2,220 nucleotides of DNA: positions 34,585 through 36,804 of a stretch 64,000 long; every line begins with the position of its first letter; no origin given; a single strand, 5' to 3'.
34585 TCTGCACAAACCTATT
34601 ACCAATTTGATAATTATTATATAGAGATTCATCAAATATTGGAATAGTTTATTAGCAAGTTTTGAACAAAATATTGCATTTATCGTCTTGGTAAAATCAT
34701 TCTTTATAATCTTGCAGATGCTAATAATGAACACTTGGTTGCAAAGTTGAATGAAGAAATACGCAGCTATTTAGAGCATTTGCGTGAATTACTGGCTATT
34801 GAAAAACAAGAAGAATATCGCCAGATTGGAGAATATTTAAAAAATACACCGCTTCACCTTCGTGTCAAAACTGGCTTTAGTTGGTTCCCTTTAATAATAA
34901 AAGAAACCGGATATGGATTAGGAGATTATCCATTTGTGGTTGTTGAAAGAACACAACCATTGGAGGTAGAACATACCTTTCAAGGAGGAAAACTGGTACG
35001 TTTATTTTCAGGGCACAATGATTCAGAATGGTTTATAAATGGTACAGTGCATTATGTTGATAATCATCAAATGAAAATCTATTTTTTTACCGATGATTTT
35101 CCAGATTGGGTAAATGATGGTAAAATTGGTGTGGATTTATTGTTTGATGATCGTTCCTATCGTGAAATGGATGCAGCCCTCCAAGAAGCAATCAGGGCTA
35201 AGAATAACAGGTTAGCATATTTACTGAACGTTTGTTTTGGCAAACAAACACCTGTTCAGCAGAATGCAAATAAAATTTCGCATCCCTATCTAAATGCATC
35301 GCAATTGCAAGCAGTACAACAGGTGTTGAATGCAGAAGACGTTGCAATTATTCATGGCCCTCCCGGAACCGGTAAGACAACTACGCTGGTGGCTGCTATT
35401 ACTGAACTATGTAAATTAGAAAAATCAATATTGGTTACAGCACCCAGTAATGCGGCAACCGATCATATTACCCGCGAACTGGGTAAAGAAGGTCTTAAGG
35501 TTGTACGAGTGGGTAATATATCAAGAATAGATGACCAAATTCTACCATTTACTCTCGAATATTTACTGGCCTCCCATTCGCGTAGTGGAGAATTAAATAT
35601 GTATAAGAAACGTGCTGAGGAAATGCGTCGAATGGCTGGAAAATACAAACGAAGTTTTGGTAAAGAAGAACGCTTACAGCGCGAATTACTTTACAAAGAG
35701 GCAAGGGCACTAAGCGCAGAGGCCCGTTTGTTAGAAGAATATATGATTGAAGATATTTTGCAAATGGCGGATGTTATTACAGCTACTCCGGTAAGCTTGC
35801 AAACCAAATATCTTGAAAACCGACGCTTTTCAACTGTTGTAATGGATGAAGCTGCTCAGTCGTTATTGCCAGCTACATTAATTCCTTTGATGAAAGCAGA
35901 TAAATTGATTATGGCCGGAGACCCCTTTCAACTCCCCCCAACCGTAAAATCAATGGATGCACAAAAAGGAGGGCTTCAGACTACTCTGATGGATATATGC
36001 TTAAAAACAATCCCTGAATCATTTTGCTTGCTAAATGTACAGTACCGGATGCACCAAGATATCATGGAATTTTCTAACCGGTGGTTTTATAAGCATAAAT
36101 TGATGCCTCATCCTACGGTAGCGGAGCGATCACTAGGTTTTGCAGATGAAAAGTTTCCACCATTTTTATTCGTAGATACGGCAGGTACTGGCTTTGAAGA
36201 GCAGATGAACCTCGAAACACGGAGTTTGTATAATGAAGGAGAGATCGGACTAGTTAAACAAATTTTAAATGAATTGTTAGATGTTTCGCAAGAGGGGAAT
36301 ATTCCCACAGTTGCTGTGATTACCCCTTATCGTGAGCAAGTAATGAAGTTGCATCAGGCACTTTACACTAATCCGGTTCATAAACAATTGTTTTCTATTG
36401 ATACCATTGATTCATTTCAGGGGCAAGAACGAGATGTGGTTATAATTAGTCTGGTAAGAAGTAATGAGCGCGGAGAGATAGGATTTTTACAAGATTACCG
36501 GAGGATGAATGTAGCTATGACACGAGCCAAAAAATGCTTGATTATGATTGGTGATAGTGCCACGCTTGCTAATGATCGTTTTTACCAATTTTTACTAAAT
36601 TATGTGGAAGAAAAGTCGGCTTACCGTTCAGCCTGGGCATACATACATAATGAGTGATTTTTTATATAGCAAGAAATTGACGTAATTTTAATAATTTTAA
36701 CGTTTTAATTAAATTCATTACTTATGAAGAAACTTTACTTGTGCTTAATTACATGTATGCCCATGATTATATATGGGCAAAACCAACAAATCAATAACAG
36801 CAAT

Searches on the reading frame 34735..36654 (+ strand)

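Call 57: search_protein_families(library=pfam, proteins=[window:34735-36654:+], max_evalue=0.0001)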
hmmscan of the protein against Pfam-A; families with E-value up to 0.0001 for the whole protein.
window:34735-36654:+ (640 aa): 8 families
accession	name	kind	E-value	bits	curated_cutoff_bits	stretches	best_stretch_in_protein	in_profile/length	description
PF13087.12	AAA_12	-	2e-58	197.6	27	1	415-608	2-194/195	AAA domain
PF13086.12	AAA_11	-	1.1e-52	179.9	27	1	186-406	2-256/257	AAA domain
PF13604.12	AAA_30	-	8.7e-13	48.9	27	1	186-254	2-71/191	AAA domain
PF13245.12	AAA_19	-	3.9e-12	47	25.1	1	190-403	1-132/134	AAA domain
PF01443.25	Viral_helicase1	-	1.2e-08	35.5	21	0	543-605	178-227/228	Viral superfamily 1 RNA helicase core domain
PF00270.35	DEAD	-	3e-08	34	26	1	188-253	2-69/167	DEAD/DEAH box helicase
PF20720.3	nSTAND3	-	3.4e-05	24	27.2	1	185-234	1-50/155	Novel STAND NTPase 3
PF04851.21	ResIII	-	3.6e-05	24.2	22.5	0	186-251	4-75/164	Type III restriction enzyme, res subunit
